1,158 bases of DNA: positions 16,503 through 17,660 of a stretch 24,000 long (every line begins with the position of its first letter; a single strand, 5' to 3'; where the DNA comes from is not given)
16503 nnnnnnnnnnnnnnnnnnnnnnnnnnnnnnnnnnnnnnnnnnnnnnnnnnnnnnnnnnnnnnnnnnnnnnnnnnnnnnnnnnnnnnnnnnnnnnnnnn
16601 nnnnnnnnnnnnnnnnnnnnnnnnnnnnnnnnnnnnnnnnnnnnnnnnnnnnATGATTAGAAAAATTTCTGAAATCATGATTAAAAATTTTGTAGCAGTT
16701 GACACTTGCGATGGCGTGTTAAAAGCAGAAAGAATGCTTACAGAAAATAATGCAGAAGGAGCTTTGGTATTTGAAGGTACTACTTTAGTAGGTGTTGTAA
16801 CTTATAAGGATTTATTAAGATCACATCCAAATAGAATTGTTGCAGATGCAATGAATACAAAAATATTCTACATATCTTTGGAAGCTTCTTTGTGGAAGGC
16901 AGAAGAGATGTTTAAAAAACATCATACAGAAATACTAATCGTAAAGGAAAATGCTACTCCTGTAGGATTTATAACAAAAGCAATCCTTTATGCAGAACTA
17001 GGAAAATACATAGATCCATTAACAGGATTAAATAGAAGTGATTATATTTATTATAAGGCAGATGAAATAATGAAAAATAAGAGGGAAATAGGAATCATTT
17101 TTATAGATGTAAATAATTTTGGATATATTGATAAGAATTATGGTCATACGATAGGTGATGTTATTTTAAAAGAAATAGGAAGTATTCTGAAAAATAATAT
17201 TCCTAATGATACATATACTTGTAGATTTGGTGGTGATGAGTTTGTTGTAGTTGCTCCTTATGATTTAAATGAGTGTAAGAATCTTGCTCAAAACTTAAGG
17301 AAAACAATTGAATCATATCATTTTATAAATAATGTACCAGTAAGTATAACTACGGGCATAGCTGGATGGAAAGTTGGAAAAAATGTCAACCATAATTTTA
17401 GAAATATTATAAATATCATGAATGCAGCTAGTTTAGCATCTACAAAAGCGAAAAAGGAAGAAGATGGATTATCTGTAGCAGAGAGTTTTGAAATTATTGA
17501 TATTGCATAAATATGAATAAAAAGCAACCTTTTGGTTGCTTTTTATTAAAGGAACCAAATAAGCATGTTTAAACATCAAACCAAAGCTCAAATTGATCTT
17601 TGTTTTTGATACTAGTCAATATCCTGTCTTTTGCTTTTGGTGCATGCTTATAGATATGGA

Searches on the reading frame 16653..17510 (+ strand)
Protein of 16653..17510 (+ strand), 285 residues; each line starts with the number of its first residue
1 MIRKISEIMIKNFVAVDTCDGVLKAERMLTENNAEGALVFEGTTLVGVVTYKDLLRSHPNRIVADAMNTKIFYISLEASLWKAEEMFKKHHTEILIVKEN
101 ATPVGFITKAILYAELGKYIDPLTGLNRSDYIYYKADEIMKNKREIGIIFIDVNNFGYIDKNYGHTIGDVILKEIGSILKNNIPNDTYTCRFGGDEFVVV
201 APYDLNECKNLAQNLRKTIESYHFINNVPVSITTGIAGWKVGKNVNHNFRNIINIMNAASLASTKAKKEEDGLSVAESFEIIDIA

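Call 9: search_protein_families(library=pfam, proteins=[window:16653-17510:+], max_evalue=0.01)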
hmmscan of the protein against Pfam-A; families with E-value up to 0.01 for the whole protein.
window:16653-17510:+ (285 aa): 2 families
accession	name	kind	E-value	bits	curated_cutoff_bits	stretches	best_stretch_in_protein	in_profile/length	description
PF00990.26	GGDEF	-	3.6e-22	79.3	23.8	1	119-257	2-148/161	Diguanylate cyclase, GGDEF domain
PF00571.33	CBS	-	9.4e-14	51.9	24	2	63-109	1-48/57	CBS domain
